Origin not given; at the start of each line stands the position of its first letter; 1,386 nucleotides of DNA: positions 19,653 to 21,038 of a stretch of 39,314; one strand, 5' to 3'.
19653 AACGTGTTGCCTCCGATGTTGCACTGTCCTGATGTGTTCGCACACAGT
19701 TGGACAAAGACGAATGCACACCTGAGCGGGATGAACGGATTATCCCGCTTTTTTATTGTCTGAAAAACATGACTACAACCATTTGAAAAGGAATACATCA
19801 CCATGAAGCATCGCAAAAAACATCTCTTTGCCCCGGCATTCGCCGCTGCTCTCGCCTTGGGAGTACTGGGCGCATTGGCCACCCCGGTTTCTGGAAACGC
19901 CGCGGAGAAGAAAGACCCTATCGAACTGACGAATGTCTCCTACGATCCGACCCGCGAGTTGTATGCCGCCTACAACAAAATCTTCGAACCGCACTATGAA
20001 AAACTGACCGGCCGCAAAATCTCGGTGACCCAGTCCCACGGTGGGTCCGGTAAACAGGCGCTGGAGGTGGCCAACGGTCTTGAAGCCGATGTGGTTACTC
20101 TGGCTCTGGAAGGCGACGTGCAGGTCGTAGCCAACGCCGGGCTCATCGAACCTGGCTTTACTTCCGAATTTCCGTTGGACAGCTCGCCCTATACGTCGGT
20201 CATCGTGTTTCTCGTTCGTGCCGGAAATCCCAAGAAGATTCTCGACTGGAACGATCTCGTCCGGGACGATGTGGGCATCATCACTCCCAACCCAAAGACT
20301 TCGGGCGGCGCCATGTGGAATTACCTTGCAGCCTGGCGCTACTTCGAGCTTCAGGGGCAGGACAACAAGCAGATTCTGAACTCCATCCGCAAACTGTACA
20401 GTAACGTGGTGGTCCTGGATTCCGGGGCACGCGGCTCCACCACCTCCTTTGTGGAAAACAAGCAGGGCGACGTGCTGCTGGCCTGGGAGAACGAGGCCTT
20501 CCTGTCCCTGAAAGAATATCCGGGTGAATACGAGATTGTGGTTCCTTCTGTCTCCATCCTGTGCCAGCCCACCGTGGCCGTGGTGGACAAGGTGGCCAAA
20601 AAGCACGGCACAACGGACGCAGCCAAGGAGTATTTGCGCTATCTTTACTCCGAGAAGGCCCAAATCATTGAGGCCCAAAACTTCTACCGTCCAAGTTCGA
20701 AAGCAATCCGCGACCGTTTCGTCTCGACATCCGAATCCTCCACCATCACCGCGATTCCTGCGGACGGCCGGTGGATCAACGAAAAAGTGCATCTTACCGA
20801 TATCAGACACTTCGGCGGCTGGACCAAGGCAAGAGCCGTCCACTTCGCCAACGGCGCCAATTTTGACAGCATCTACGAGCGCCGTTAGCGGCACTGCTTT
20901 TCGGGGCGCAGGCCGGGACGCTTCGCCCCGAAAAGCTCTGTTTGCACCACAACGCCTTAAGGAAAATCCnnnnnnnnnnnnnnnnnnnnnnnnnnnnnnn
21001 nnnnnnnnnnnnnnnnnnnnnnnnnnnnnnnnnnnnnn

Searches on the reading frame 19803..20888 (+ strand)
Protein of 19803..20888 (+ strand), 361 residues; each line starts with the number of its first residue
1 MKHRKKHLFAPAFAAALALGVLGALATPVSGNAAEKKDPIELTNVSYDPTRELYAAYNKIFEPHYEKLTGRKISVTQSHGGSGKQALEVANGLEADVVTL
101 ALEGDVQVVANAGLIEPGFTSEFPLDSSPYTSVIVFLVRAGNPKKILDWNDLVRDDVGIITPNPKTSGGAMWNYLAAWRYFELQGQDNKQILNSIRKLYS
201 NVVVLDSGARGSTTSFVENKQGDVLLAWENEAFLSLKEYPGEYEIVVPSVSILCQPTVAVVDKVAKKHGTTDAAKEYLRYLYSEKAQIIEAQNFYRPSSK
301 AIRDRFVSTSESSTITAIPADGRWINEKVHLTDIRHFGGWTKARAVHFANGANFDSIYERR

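Call 7: search_protein_families(library=ncbifam, proteins=[window:19803-20888:+])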
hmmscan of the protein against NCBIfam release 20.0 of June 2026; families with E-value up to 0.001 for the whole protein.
window:19803-20888:+ (361 aa): 3 families
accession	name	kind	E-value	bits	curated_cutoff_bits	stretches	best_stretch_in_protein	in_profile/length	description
NF008022.0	PRK10752.1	subfamily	2.1e-115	385.6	288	1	37-360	20-329/329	sulfate ABC transporter substrate-binding protein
TIGR00971.1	3a0106s03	subfamily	1.6e-106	356.2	155.5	1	39-357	10-315/315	sulfate ABC transporter substrate-binding protein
NF008106.0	PRK10852.1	subfamily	6.2e-79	265.4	308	1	34-357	20-332/338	thiosulfate ABC transporter substrate-binding protein CysP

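Call 9: find_related_loci(query=window:19803-20888:+, collection=genome_contigs, flank=3000)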
Query window:19803-20888:+ (361 aa) in genome_contigs; peptide patterns used: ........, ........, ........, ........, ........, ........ (x = any residue, [..] = any of these).
171 stretches matched a pattern; 69 encode a relative of the query (tblastn E <= 1e-3); 69 distinct loci.
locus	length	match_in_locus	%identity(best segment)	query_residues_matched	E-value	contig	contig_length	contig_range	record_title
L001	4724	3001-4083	92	1-361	0e+0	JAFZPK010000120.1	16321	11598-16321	MAG: Deltaproteobacteria bacterium isolate RGIG7977 Water_buffalos_Rumen-1__c642536, whole genome shotgun sequence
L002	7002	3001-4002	88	28-361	0e+0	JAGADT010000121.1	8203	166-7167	MAG: Desulfovibrionaceae bacterium isolate RGIG8350 Water_buffalos_Rumen.Co__c5210664, whole genome shotgun sequence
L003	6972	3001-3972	82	37-360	0e+0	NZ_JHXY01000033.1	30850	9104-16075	[Eubacterium] cellulosolvens LD2006 T358DRAFT_scaffold00025.25_C, whole genome shotgun sequence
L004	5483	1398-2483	76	2-360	0e+0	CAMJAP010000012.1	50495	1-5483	MAG: uncultured Lachnospiraceae bacterium isolate SRR12081297_bin.78_metaWRAP_v1.3_MAG genome assembly, contig: ERZ12289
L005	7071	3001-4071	76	1-360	0e+0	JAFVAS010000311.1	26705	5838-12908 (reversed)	MAG: Oscillospiraceae bacterium isolate RGIG4999 Roe_deer_Rumen-5__c538474, whole genome shotgun sequence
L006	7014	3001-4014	80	26-360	0e+0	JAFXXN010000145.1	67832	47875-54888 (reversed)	MAG: Lachnospiraceae bacterium isolate RGIG6836 Sheep_Rumen-4__c1128412, whole genome shotgun sequence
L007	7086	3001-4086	75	1-360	0e+0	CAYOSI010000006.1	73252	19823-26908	MAG TPA_asm: uncultured Oscillospiraceae bacterium isolate SRP222994_co1_238 genome assembly, contig: NODE_475_length_73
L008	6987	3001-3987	80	32-360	0e+0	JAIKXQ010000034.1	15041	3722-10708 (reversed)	MAG: Eubacterium sp. isolate RUI459 k141_10596334_flag=1_multi=91.2341_len=15041, whole genome shotgun sequence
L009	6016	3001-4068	76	17-361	0e+0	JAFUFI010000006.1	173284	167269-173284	MAG: Lachnospiraceae bacterium isolate RGIG4443 Roe_deer_Omasum-4__c3517, whole genome shotgun sequence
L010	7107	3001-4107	72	1-360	0e+0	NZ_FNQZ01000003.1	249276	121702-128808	Pseudobutyrivibrio sp. ACV-2, whole genome shotgun sequence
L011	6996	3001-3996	80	29-360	0e+0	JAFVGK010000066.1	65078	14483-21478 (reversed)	MAG: Blautia sp. isolate RGIG5147 Sheep_Abomasum-4__c164673, whole genome shotgun sequence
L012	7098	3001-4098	72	4-360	0e+0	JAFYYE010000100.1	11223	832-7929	MAG: Pseudobutyrivibrio sp. isolate RGIG7529 Water_buffalos_Omasum-1__c151589, whole genome shotgun sequence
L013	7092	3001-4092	72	6-360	0e+0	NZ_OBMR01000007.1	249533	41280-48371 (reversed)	Pseudobutyrivibrio ruminis DSM 9787, whole genome shotgun sequence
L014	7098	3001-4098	74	2-360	0e+0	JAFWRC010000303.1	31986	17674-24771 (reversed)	MAG: Lachnospiraceae bacterium isolate RGIG5994 Sheep_Omasum-2__c985545, whole genome shotgun sequence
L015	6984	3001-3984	79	33-360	0e+0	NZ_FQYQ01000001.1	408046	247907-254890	Pseudobutyrivibrio xylanivorans DSM 14809, whole genome shotgun sequence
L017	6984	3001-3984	79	33-360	0e+0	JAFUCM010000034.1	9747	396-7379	MAG: Eubacterium sp. isolate RGIG4369 Roe_deer_Jejunum-3__c7252, whole genome shotgun sequence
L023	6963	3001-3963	81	40-360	0e+0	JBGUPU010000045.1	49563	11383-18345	MAG: Lachnospiraceae bacterium isolate ruminal_MAG_156 ruminal_MAG_156_contig_0045, whole genome shotgun sequence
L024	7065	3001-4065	76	5-360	0e+0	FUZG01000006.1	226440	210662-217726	Lachnospiraceae bacterium strain KH1P17 genome assembly, contig: Ga0059119_106, whole genome shotgun sequence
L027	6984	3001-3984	79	33-360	2e-180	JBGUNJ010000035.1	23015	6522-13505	MAG: Lachnospiraceae bacterium isolate ruminal_MAG_212 ruminal_MAG_212_contig_0035, whole genome shotgun sequence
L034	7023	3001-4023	77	20-360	4e-179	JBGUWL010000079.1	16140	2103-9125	MAG: Acutalibacteraceae bacterium isolate ruminal_MAG_78 ruminal_MAG_78_contig_0079, whole genome shotgun sequence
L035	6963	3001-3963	79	40-360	2e-178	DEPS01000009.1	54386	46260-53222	MAG TPA_asm: Lachnospiraceae bacterium UBA3386 UBA3386_contig_1164, whole genome shotgun sequence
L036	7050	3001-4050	73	1-360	2e-178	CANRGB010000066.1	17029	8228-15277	MAG: uncultured Lachnospiraceae bacterium isolate Lapin-023__bin36 genome assembly, contig: Lapin-023__NODE_4428_length_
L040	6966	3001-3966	79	39-360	3e-176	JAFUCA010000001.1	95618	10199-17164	MAG: Bacillota bacterium isolate RGIG4357 Roe_deer_Jejunum-2__c66, whole genome shotgun sequence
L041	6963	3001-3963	80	40-360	2e-179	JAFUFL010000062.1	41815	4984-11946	MAG: Lachnospiraceae bacterium isolate RGIG4446 Roe_deer_Omasum-4__c4597, whole genome shotgun sequence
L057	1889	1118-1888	84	40-296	4e-160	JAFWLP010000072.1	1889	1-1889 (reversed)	MAG: Clostridiales bacterium isolate RGIG5851 Sheep_Jejunum-2__c302725, whole genome shotgun sequence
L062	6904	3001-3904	78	40-360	6e-141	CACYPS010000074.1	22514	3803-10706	MAG: uncultured Lachnospiraceae bacterium isolate RUG12161 genome assembly, contig: RUG12161_asm_74, whole genome shotgu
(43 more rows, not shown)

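Call 28: find_encoding_contigs(protein=window:19803-20888:+, flank=1500, max_places=6)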
Protein window:19803-20888:+ (361 aa): 3 contigs read that carry it; 2 places shown.
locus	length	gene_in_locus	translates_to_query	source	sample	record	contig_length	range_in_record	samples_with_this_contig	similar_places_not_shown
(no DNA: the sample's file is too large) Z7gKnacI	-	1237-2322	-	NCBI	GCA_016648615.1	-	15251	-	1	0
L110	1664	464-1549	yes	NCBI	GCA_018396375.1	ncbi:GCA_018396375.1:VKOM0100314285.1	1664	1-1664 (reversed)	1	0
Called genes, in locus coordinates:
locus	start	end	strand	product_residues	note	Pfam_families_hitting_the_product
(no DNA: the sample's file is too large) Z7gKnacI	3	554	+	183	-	?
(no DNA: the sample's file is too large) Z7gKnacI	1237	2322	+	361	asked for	PF13531:SBP_bac_11, PF01547:SBP_bac_1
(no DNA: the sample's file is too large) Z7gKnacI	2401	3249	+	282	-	PF00528:BPD_transp_1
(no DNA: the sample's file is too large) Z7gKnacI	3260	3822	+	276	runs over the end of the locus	PF00528:BPD_transp_1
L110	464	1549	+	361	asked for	PF13531:SBP_bac_11, PF01547:SBP_bac_1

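Call 43: find_homologous_proteins(query=window:19803-20888:+, max_evalue=1e-100)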
Query window:19803-20888:+ (361 aa): 3107 proteins with E <= 1e-100 among 8000 candidates; the best 120 are listed.
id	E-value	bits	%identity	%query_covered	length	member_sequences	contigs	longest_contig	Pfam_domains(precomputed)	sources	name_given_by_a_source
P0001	1.0e-219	747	92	100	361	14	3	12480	PF13531.12,PF13416.12,PF01547.31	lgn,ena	-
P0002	7.8e-207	704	88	94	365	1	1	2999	PF13531.12,PF01547.31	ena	-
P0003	2.8e-199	680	87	93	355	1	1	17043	PF13531.12,PF13416.12,PF01547.31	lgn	-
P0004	2.5e-182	624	76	100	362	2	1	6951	PF13531.12,PF01547.31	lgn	-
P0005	5.2e-181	619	81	91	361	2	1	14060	PF13531.12,PF13416.12,PF01547.31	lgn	-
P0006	2.1e-180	617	79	95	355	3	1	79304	PF13531.12,PF01547.31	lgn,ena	-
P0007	4.3e-180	616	76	100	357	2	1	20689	PF13531.12,PF13416.12,PF01547.31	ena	-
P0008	5.4e-180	616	83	89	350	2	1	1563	PF13531.12,PF13416.12,PF13343.12,PF01547.31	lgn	-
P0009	1.8e-179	614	82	89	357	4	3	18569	PF13531.12,PF13416.12,PF01547.31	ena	-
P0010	2.2e-179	614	76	100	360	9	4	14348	PF13531.12,PF01547.31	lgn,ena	-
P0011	3.0e-179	614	75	100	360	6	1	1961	PF13531.12,PF13416.12,PF01547.31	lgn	-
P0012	5.2e-179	613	77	99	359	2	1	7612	PF13531.12,PF13416.12,PF01547.31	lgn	-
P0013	1.1e-178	612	75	100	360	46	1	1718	PF13531.12,PF01547.31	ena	-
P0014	3.7e-178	610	82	89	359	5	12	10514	PF13531.12,PF13416.12,PF01547.31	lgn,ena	-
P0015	4.0e-178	610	76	100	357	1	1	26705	PF13531.12,PF13416.12,PF01547.31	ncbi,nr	ncbi:MAG: sulfate ABC transporter substrate-binding protein [Oscillospiraceae bacterium]|nr:sulfate 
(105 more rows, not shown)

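Call 44: find_encoding_contigs(protein=P0001, flank=1000, max_places=10)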
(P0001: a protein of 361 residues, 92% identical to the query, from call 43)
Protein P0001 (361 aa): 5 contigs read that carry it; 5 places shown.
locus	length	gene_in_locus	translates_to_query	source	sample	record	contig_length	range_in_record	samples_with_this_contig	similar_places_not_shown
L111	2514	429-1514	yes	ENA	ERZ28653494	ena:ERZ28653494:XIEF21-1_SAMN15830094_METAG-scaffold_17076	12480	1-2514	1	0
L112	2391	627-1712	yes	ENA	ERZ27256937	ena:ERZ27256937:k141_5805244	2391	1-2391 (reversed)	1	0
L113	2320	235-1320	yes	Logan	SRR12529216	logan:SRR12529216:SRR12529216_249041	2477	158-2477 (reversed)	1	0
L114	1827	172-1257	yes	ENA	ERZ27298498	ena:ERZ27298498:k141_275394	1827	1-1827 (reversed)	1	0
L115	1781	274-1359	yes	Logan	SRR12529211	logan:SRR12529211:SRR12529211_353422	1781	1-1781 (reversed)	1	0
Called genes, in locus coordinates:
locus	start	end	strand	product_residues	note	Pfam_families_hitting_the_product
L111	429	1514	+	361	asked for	PF13531:SBP_bac_11, PF01547:SBP_bac_1, PF13416:SBP_bac_8 (weak)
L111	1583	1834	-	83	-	-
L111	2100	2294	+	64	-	-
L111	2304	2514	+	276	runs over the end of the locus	PF00528:BPD_transp_1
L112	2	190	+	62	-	?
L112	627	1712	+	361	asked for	PF13531:SBP_bac_11, PF01547:SBP_bac_1, PF13416:SBP_bac_8 (weak)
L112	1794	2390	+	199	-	?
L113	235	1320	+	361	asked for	PF13531:SBP_bac_11, PF01547:SBP_bac_1, PF13416:SBP_bac_8 (weak)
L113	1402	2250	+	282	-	PF00528:BPD_transp_1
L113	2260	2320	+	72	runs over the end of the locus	?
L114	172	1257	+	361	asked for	PF13531:SBP_bac_11, PF01547:SBP_bac_1, PF13416:SBP_bac_8 (weak)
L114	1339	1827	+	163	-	?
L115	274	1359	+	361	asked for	PF13531:SBP_bac_11, PF01547:SBP_bac_1, PF13416:SBP_bac_8 (weak)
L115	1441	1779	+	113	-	?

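Call 45: find_encoding_contigs(protein=P0002, flank=1000, max_places=10)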
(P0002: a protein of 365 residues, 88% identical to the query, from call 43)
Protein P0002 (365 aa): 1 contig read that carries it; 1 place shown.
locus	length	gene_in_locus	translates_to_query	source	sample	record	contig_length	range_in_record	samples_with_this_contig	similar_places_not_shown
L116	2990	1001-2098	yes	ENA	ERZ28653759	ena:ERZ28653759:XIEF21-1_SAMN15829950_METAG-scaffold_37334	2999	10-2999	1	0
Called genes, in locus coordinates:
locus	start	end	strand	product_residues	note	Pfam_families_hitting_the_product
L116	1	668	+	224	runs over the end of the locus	?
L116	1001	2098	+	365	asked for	PF13531:SBP_bac_11, PF01547:SBP_bac_1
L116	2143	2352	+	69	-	-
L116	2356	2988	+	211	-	?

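Call 46: find_encoding_contigs(protein=P0003, flank=1000, max_places=10)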
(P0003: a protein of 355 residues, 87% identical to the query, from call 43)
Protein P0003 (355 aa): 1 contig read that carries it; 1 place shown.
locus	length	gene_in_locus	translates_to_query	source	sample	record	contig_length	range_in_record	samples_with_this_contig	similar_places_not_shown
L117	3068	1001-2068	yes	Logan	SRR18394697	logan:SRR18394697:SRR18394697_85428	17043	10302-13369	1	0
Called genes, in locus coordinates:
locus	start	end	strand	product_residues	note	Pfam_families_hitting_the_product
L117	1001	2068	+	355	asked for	PF01547:SBP_bac_1, PF13531:SBP_bac_11, PF13416:SBP_bac_8 (faint)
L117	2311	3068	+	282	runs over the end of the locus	PF00528:BPD_transp_1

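Call 49: find_encoding_contigs(protein=P0004, flank=800, max_places=5)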
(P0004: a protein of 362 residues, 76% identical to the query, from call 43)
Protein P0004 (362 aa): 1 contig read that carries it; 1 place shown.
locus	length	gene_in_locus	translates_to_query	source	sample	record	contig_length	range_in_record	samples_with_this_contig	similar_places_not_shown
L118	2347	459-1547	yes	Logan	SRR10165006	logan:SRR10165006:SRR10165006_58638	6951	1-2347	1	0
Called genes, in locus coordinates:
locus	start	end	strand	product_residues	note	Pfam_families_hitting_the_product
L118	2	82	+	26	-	?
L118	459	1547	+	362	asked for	PF01547:SBP_bac_1, PF13531:SBP_bac_11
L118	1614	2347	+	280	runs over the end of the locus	PF00528:BPD_transp_1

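Call 50: find_encoding_contigs(protein=P0007, flank=800, max_places=5)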
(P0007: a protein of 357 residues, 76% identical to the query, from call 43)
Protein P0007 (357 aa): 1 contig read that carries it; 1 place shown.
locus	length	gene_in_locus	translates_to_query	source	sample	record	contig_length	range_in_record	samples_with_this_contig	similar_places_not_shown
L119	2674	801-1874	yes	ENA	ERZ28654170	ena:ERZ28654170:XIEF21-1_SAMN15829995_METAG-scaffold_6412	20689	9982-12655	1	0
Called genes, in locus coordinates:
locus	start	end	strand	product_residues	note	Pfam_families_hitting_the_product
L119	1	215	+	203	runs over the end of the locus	PF25129:Pyr4-TMTC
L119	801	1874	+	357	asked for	PF01547:SBP_bac_1, PF13531:SBP_bac_11, PF13416:SBP_bac_8 (faint)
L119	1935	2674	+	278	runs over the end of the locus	PF00528:BPD_transp_1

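Call 51: find_encoding_contigs(protein=P0010, flank=800, max_places=5)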
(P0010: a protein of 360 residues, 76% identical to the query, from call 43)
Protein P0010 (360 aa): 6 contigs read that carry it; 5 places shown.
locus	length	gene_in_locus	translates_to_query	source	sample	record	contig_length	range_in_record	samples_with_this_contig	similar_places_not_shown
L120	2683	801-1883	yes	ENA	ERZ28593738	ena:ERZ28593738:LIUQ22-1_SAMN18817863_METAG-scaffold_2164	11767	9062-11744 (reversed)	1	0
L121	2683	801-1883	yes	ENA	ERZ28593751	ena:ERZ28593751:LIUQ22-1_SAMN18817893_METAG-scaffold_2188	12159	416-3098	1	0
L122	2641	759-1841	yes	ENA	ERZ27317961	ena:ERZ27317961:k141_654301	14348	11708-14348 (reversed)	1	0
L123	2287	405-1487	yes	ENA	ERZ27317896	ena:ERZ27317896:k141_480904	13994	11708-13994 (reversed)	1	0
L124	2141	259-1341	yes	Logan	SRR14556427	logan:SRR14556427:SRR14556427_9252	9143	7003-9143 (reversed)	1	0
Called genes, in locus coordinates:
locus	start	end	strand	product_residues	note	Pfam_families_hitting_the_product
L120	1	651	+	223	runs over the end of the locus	?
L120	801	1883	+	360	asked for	PF13531:SBP_bac_11, PF01547:SBP_bac_1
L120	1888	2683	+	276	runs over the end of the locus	PF00528:BPD_transp_1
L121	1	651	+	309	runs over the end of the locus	PF00126:HTH_1, PF03466:LysR_substrate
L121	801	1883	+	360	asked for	PF13531:SBP_bac_11, PF01547:SBP_bac_1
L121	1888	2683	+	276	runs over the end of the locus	PF00528:BPD_transp_1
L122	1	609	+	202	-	?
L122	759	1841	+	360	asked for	PF13531:SBP_bac_11, PF01547:SBP_bac_1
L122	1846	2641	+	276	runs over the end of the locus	PF00528:BPD_transp_1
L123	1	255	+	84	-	?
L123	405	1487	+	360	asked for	PF13531:SBP_bac_11, PF01547:SBP_bac_1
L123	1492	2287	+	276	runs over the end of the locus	PF00528:BPD_transp_1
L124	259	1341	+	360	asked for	PF13531:SBP_bac_11, PF01547:SBP_bac_1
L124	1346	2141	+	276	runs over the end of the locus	PF00528:BPD_transp_1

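Call 52: find_encoding_contigs(protein=P0012, flank=800, max_places=5)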
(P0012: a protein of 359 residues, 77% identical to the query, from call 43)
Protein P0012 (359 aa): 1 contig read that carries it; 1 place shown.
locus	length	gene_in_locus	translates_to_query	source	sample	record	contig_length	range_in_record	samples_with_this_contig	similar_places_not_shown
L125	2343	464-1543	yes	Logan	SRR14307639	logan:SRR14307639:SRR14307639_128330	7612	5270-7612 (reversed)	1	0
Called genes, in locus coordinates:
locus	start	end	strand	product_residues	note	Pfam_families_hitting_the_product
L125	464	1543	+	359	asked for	PF01547:SBP_bac_1, PF13531:SBP_bac_11, PF13416:SBP_bac_8 (faint)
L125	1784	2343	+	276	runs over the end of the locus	PF00528:BPD_transp_1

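Call 53: find_encoding_contigs(protein=P0005, flank=800, max_places=5)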
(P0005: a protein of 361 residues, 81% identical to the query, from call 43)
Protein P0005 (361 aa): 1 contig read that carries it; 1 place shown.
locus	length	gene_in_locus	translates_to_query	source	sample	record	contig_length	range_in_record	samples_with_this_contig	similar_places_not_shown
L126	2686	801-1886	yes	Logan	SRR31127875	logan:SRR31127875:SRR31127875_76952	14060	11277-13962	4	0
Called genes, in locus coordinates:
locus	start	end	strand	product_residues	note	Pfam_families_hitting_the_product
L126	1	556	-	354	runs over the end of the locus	PF00356:LacI, PF00532:Peripla_BP_1, PF13377:Peripla_BP_3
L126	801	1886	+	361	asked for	PF01547:SBP_bac_1, PF13531:SBP_bac_11, PF13416:SBP_bac_8 (faint)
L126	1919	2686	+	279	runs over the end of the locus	PF00528:BPD_transp_1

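Call 58: search_protein_families(library=pfam, proteins=[L006:1648-2580:+, L011:1821-2756:+, L014:1918-2850:+, L017:1788-2723:+, L040:1799-2743:+, L004:306-1211:+, L010:1554-2807:+, L024:1886-2767:+, L003:1832-2410:+, L036:1914-2936:+], max_evalue=0.00001)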
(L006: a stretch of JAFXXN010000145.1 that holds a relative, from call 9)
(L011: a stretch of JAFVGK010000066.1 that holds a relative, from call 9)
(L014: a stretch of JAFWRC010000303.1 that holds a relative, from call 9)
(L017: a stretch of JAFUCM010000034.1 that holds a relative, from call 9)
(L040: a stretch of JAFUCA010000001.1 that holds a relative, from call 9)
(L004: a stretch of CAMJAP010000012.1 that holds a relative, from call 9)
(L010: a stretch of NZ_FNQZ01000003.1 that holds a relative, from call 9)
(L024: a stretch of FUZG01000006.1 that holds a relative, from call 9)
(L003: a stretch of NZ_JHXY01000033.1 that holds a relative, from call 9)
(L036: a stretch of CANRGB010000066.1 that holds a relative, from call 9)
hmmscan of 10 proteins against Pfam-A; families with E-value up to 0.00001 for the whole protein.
L006:1648-2580:+ (310 aa): 2 families
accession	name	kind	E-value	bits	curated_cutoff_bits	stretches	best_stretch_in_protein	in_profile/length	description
PF00126.33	HTH_1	-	2.7e-16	59.7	26.6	1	3-61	1-59/60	Bacterial regulatory helix-turn-helix protein, lysR family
PF03466.25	LysR_substrate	-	5.6e-10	39.4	28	1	159-299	66-205/209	LysR substrate binding domain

L011:1821-2756:+ (311 aa): 2 families
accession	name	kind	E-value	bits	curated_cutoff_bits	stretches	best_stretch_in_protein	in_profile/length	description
PF00126.33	HTH_1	-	4.3e-15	55.8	26.6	1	6-64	1-59/60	Bacterial regulatory helix-turn-helix protein, lysR family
PF03466.25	LysR_substrate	-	6.9e-08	32.6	28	1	123-302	37-205/209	LysR substrate binding domain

L014:1918-2850:+ (310 aa): 2 families
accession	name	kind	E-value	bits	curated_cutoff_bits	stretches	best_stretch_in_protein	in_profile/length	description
PF00126.33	HTH_1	-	6.6e-17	61.7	26.6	1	6-64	1-59/60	Bacterial regulatory helix-turn-helix protein, lysR family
PF03466.25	LysR_substrate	-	1.1e-07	31.9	28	1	162-288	66-191/209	LysR substrate binding domain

L017:1788-2723:+ (311 aa): 2 families
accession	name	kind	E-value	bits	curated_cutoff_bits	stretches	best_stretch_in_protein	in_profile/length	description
PF00126.33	HTH_1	-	8.8e-15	54.8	26.6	1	7-65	1-59/60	Bacterial regulatory helix-turn-helix protein, lysR family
PF03466.25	LysR_substrate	-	1.5e-10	41.2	28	1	124-304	37-206/209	LysR substrate binding domain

L040:1799-2743:+ (314 aa): 2 families
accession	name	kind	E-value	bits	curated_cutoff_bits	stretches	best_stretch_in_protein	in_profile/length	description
PF00126.33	HTH_1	-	2.3e-17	63.2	26.6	1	3-61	1-59/60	Bacterial regulatory helix-turn-helix protein, lysR family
PF03466.25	LysR_substrate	-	3.7e-09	36.7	28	1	159-301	66-207/209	LysR substrate binding domain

L004:306-1211:+ (301 aa): 2 families
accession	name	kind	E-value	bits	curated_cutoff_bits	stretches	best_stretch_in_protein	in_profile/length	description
PF00126.33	HTH_1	-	1.3e-16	60.7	26.6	1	3-62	1-60/60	Bacterial regulatory helix-turn-helix protein, lysR family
PF03466.25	LysR_substrate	-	1.9e-11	44.2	28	1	120-296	37-205/209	LysR substrate binding domain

L010:1554-2807:+ (417 aa): 1 family
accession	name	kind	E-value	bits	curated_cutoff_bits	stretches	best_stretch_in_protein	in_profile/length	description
PF00202.27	Aminotran_3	-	1.1e-74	252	30.5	1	33-339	9-328/403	Aminotransferase class-III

L024:1886-2767:+ (293 aa): 1 family
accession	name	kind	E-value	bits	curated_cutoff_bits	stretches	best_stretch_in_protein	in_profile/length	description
PF00892.27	EamA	-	2.3e-30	106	28.2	2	7-138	2-134/135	EamA-like transporter family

L003:1832-2410:+ (192 aa): 1 family
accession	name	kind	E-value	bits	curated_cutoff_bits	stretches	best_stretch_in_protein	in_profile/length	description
PF13241.12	NAD_binding_7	-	1.1e-27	97.1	22.1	1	6-112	1-103/104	Putative NAD(P)-binding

L036:1914-2936:+ (340 aa): 1 family
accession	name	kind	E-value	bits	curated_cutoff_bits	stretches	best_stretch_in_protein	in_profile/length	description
PF00291.31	PALP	-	1e-77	261.8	35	1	37-325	3-295/295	Pyridoxal-phosphate dependent enzyme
